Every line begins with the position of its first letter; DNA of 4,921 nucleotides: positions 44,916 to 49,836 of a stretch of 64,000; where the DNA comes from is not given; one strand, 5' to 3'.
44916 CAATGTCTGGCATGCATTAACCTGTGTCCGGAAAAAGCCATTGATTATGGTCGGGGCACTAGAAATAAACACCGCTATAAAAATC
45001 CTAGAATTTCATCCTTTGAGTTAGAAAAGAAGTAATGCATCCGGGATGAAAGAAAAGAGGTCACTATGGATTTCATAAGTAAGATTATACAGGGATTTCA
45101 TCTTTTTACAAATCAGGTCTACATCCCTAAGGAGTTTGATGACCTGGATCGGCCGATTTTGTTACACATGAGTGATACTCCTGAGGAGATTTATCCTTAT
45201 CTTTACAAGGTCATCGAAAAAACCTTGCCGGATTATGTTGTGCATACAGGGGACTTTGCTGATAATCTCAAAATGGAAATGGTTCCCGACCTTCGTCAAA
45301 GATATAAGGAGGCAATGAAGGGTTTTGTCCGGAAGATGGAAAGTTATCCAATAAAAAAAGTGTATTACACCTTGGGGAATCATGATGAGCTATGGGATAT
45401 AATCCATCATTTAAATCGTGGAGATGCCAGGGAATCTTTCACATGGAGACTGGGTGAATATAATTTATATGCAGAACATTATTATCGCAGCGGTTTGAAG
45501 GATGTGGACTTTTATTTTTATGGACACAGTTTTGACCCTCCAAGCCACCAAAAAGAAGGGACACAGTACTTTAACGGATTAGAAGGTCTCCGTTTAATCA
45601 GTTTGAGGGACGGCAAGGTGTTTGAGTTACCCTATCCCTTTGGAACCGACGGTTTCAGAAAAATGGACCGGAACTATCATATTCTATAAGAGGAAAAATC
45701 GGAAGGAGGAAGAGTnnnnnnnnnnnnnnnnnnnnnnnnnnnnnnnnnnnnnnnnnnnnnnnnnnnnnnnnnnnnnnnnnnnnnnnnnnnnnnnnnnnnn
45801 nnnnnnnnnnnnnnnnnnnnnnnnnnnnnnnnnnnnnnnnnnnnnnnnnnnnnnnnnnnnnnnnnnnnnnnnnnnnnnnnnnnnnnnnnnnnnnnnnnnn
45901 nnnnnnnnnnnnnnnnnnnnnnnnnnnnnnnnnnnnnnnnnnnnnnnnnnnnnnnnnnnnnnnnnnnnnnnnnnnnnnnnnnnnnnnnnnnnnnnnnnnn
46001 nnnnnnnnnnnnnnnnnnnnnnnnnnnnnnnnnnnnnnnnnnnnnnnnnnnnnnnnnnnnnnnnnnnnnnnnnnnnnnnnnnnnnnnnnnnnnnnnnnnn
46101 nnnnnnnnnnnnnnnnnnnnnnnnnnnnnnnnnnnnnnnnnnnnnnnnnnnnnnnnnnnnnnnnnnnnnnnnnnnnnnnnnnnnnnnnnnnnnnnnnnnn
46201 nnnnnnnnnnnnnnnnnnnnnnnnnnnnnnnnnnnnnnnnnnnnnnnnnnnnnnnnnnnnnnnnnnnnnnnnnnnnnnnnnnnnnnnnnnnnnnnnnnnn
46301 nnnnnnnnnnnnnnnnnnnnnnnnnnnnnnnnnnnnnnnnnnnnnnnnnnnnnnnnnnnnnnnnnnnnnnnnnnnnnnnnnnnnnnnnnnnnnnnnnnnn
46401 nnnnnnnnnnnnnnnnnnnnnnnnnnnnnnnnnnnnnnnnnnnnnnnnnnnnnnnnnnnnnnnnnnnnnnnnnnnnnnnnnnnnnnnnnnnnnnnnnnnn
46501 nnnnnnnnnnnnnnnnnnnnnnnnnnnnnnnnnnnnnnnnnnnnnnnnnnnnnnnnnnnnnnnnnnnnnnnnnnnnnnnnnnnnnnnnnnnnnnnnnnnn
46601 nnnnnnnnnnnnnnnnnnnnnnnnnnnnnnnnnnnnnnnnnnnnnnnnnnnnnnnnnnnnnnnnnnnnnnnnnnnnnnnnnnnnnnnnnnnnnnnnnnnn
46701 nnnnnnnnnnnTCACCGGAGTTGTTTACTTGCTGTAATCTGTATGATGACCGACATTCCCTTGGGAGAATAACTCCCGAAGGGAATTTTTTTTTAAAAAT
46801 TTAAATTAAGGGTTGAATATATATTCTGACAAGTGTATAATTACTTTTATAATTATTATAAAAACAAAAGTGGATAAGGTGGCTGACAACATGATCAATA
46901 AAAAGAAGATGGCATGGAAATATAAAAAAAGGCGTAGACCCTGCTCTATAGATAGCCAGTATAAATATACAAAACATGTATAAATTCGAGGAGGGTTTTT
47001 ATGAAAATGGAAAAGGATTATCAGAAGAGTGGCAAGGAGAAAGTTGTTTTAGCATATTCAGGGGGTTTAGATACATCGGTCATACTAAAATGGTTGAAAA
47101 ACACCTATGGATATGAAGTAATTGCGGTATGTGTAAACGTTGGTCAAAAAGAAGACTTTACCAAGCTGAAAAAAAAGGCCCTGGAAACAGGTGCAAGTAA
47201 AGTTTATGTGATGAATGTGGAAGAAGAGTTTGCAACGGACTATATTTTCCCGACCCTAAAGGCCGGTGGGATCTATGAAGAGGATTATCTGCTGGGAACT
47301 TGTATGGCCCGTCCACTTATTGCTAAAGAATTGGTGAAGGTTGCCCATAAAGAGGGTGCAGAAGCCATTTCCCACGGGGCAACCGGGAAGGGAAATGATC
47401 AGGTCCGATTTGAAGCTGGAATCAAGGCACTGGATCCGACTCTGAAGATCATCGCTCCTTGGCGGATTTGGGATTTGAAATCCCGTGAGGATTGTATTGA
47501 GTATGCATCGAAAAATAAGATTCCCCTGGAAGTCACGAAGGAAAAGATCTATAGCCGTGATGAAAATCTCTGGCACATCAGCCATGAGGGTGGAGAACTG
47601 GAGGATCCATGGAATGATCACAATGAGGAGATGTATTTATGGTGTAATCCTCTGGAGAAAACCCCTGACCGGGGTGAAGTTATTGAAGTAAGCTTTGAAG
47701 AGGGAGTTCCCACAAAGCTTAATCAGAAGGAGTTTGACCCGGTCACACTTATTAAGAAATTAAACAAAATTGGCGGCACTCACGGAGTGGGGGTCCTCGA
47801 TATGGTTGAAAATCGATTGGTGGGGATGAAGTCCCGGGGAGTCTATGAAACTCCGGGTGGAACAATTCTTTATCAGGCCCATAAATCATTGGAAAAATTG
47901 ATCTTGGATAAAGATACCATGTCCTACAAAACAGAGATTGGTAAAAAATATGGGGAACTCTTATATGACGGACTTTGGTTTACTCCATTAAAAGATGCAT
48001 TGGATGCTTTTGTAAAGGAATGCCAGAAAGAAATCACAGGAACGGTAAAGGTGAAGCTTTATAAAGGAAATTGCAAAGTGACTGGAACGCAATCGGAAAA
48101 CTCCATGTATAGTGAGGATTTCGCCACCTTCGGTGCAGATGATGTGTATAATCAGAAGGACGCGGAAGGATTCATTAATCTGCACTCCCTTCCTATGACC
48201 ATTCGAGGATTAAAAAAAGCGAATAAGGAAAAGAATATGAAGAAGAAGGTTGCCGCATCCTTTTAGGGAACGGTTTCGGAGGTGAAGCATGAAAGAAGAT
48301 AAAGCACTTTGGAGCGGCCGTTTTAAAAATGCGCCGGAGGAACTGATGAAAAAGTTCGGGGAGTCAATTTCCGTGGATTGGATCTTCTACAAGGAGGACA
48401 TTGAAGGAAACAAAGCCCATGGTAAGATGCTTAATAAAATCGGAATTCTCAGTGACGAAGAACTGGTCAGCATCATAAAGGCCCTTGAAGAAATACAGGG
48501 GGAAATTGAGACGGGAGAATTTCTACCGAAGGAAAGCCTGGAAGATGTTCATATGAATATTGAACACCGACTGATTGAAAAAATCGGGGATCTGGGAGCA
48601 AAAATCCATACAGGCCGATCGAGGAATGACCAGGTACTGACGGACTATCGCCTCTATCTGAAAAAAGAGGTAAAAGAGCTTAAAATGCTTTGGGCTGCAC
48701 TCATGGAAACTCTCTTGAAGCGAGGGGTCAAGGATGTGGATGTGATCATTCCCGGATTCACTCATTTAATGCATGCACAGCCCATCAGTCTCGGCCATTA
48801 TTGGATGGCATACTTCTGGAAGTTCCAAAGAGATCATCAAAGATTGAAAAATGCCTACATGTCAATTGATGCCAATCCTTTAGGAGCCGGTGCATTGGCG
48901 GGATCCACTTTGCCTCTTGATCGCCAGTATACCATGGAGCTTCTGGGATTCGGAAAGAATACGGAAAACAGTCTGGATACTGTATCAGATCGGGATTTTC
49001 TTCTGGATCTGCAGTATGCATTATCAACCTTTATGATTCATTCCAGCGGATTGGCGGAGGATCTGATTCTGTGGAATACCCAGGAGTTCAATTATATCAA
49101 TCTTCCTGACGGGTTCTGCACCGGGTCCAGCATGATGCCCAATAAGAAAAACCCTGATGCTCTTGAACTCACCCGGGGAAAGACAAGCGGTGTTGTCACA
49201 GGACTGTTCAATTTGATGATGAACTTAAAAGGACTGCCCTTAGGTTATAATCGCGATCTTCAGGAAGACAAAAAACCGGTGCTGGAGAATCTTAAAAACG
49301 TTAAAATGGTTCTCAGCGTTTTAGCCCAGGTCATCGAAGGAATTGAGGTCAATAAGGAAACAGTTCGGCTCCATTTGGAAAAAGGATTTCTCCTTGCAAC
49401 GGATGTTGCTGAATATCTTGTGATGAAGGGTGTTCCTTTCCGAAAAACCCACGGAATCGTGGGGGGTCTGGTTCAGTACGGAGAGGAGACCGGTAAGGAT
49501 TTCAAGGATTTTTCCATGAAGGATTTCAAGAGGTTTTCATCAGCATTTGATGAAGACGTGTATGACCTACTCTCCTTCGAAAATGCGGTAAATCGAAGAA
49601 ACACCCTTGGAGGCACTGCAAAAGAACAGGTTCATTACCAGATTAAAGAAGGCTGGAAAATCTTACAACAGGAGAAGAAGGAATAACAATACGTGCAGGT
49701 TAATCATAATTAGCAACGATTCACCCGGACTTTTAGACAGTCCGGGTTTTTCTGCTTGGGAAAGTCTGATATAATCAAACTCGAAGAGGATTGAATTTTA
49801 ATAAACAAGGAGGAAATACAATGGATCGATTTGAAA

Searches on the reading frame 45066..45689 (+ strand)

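Call 79: search_protein_families(library=pfam, proteins=[window:45066-45689:+], max_evalue=0.00001)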
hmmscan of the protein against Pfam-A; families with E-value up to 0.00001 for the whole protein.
window:45066-45689:+ (207 aa): 1 family
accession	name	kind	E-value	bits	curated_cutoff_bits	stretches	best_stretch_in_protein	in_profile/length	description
PF00149.33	Metallophos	-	1e-08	36.3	21.5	1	33-155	4-116/191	Calcineurin-like phosphoesterase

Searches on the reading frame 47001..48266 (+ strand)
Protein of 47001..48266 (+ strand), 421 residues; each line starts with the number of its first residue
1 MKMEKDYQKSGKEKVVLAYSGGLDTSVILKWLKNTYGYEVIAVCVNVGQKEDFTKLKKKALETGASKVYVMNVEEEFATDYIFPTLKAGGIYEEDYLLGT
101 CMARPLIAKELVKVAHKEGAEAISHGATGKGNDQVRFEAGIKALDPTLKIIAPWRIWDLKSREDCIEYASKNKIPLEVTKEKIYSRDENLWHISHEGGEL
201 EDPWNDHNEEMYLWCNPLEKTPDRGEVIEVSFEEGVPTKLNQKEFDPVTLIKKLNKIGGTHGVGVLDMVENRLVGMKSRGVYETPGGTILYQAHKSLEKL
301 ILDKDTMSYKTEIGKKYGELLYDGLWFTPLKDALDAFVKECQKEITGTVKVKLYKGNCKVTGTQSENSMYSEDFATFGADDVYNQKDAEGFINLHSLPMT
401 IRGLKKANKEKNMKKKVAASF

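Call 79: search_protein_families(library=pfam, proteins=[window:47001-48266:+], max_evalue=0.00001)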
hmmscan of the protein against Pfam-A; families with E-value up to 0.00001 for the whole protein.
window:47001-48266:+ (421 aa): 2 families
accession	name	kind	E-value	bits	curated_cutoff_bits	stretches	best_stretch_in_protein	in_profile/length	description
PF20979.2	Arginosuc_syn_C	-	1.1e-84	283.9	27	1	184-400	1-217/219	Arginosuccinate synthase C-terminal domain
PF00764.25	Arginosuc_synth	-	1.1e-67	227.5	27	1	14-175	1-162/162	Arginosuccinate synthase N-terminal HUP domain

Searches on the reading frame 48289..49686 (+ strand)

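Call 79: search_protein_families(library=pfam, proteins=[window:48289-49686:+], max_evalue=0.00001)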
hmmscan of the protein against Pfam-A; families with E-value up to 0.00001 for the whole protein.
window:48289-49686:+ (465 aa): 2 families
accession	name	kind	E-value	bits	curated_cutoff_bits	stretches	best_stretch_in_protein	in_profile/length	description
PF00206.25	Lyase_1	-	2e-63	215.1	27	1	10-303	1-311/312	Lyase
PF14698.11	ASL_C2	-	3.8e-25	88.5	27.3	1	367-435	1-69/69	Argininosuccinate lyase C-terminal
